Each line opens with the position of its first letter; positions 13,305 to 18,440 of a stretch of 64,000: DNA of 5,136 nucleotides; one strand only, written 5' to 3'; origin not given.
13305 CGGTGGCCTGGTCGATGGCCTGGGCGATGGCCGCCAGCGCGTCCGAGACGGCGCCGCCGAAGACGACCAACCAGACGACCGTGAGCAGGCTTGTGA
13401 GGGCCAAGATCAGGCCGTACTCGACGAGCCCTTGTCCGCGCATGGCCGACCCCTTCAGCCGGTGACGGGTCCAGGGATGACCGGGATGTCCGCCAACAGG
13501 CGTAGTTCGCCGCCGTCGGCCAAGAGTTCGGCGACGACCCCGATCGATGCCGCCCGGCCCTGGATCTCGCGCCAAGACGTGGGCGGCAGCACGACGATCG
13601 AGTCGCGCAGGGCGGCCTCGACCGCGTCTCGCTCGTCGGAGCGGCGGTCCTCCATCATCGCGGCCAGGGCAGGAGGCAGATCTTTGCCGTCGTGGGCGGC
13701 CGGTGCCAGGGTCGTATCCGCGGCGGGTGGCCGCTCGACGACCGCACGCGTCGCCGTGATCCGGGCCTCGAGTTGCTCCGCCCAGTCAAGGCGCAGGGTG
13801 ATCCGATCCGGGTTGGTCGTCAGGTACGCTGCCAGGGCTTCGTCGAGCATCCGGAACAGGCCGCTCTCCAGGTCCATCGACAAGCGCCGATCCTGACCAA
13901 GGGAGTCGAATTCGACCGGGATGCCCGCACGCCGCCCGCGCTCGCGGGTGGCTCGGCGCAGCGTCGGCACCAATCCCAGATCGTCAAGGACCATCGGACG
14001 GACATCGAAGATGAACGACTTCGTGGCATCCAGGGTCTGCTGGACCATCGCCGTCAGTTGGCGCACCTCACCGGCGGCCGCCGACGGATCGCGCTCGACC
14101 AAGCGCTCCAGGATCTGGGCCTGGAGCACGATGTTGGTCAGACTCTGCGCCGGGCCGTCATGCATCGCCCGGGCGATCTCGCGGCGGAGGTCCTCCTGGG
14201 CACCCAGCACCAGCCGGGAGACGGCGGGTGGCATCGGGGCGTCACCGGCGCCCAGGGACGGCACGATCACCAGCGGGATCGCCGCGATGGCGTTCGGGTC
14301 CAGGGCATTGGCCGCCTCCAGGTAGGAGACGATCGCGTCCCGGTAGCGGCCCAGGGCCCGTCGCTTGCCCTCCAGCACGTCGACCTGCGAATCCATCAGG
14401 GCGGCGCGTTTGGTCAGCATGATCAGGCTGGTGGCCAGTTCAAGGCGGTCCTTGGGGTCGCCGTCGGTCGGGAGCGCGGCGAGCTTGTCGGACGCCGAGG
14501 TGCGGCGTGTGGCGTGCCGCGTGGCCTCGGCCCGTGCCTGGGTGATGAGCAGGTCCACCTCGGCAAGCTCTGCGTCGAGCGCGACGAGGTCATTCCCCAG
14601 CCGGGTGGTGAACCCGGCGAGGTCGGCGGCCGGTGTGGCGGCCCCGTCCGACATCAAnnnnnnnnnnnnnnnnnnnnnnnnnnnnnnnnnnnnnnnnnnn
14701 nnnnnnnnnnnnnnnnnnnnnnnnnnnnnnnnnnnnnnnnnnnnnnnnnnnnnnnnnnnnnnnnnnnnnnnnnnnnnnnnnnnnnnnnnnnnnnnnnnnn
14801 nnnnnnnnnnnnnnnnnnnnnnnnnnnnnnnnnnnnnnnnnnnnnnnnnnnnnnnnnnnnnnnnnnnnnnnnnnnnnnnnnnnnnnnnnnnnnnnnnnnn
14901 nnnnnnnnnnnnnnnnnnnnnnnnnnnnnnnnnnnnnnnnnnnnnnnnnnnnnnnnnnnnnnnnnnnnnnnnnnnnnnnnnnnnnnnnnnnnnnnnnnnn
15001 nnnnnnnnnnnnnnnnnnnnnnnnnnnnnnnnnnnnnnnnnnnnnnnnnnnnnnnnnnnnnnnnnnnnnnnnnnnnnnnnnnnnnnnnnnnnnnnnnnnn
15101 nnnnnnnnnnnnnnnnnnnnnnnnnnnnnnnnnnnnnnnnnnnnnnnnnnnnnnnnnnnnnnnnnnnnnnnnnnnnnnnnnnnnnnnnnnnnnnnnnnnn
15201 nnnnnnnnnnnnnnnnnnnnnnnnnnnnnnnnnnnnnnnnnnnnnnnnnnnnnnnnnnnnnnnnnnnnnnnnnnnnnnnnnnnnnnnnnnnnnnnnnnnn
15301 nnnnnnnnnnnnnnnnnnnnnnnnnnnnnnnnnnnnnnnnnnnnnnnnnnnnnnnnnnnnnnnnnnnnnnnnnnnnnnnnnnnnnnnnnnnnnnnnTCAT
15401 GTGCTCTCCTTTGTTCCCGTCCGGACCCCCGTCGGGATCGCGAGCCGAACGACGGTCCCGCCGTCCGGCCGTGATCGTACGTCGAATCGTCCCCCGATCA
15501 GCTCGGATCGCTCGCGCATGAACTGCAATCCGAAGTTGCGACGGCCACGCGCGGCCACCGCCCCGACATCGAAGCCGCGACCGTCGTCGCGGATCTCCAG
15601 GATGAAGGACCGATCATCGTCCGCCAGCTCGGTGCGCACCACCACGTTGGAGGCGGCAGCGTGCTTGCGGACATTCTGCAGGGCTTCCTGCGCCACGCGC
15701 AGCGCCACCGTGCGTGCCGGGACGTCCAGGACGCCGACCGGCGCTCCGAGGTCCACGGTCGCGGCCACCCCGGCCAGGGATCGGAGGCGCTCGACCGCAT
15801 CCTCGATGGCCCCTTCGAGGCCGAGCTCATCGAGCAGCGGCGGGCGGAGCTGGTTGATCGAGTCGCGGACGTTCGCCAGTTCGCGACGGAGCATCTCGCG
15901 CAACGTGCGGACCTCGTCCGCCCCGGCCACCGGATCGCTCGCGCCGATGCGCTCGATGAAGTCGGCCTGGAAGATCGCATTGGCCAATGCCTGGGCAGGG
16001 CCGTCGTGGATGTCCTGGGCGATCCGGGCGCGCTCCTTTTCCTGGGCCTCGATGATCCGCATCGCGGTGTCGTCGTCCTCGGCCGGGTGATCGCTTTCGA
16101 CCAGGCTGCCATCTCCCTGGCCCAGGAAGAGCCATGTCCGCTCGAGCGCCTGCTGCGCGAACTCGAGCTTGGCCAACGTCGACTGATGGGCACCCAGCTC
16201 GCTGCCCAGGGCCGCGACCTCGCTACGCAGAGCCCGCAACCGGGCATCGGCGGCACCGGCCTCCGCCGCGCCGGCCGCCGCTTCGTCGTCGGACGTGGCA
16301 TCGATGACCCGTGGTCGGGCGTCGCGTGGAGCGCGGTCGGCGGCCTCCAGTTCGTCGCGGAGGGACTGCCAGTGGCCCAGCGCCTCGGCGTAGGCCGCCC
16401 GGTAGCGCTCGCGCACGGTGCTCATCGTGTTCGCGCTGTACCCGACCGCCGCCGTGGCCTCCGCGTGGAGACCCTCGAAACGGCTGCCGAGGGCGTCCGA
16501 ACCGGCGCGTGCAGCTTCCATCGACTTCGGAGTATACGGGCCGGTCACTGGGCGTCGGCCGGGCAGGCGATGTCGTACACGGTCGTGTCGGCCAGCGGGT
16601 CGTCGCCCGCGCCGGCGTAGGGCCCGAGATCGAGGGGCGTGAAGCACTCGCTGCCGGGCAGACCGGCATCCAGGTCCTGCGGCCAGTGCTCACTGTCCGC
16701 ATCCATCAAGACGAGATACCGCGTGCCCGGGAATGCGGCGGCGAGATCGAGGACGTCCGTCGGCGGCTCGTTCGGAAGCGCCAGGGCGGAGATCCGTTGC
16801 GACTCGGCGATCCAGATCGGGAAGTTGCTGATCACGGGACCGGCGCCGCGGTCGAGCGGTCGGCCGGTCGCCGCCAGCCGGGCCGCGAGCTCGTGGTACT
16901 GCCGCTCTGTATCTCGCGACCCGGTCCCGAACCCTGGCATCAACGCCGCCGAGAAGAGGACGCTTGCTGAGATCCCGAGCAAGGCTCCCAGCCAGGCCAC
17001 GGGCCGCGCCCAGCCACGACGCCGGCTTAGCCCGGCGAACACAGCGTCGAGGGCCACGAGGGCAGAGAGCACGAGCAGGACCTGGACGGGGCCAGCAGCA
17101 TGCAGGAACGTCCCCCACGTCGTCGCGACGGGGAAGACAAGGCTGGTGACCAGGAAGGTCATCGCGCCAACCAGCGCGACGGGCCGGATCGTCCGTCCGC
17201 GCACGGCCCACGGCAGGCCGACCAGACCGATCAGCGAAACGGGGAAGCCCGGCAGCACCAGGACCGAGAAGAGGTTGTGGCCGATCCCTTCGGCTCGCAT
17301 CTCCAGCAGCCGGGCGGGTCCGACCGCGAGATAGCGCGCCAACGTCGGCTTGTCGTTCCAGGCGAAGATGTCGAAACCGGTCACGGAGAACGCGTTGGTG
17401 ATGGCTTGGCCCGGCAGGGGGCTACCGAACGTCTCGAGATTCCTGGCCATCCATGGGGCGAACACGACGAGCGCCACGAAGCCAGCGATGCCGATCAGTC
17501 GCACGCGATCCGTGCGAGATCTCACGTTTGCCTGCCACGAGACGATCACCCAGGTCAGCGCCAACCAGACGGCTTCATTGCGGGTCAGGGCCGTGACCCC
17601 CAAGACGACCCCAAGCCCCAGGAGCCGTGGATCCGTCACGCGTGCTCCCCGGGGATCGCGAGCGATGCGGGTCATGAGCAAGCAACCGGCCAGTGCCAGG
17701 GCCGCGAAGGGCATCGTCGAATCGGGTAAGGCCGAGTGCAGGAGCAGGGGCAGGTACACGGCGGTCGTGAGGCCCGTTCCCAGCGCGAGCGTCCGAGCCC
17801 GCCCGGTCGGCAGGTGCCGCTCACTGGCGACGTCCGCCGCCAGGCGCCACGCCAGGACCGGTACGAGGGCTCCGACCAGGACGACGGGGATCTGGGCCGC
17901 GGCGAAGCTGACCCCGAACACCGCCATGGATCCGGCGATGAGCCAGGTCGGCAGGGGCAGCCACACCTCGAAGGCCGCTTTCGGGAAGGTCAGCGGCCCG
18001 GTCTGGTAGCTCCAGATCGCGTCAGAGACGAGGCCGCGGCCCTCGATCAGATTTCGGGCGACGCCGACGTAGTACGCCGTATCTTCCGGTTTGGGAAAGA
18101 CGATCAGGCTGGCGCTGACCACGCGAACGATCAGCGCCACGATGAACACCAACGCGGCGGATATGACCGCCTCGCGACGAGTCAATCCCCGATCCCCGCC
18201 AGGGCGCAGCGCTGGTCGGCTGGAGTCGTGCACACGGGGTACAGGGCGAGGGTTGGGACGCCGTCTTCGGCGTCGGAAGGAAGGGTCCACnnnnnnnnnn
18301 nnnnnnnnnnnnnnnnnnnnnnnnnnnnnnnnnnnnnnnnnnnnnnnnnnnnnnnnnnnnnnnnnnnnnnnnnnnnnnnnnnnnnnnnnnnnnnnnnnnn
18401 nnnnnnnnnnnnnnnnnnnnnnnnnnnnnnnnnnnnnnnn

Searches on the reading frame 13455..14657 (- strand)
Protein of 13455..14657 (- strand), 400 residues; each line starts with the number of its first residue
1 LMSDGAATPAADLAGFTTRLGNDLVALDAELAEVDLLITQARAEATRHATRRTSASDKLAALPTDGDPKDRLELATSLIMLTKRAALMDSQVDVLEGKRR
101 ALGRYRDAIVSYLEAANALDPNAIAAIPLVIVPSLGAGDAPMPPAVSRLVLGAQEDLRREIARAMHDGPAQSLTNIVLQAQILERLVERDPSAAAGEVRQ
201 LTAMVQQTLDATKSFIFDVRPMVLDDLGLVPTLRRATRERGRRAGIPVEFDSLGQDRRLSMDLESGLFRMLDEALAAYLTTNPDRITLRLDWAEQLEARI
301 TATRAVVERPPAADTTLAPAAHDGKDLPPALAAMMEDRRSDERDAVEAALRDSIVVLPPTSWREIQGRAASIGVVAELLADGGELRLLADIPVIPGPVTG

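Call 55: search_protein_families(library=pfam, proteins=[window:13455-14657:-], max_evalue=0.0001)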
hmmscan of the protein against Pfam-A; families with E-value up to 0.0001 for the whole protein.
window:13455-14657:- (400 aa): 1 family
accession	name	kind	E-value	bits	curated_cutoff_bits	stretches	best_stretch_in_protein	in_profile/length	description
PF07730.19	HisKA_3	-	2.8e-13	50.6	24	1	158-224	2-68/68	Histidine kinase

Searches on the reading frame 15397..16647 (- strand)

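Call 55: search_protein_families(library=pfam, proteins=[window:15397-16647:-], max_evalue=0.0001)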
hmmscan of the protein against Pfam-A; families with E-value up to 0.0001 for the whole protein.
window:15397-16647:- (416 aa): 3 families
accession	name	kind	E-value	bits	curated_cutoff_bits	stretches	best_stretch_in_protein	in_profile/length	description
PF07730.19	HisKA_3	-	7.8e-15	55.6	24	1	205-271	1-67/68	Histidine kinase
PF02518.31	HATPase_c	-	2.5e-12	47.6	26.4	1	317-406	8-109/111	Histidine kinase-, DNA gyrase B-, and HSP90-like ATPase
PF13581.12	HATPase_c_2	-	2.4e-05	24.8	27.4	1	286-402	6-125/127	Histidine kinase-like ATPase domain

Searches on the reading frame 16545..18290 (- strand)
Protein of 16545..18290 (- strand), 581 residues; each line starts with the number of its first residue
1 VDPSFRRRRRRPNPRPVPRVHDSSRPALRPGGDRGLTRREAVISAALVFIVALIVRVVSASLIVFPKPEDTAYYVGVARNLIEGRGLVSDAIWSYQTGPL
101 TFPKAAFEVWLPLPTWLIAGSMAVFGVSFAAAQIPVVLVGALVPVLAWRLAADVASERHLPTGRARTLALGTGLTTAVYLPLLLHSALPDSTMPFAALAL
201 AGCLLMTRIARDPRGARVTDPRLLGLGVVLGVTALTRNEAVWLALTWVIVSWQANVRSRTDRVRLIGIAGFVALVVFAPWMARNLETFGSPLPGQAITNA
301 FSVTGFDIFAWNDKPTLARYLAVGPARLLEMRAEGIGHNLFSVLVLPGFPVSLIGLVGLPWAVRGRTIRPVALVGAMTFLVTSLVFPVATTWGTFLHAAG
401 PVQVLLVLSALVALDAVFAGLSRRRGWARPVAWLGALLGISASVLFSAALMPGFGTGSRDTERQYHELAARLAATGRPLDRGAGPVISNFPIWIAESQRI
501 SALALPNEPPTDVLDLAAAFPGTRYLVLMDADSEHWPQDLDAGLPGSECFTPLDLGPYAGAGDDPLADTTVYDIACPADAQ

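Call 56: search_protein_families(library=pfam, proteins=[window:16545-18290:-], max_evalue=0.0001)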
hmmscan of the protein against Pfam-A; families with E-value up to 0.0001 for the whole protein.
window:16545-18290:- (581 aa): 1 family
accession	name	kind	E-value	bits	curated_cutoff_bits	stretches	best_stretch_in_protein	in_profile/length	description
PF13231.12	PMT_2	-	1.2e-06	29.3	26.1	1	112-281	4-158/160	Dolichyl-phosphate-mannose-protein mannosyltransferase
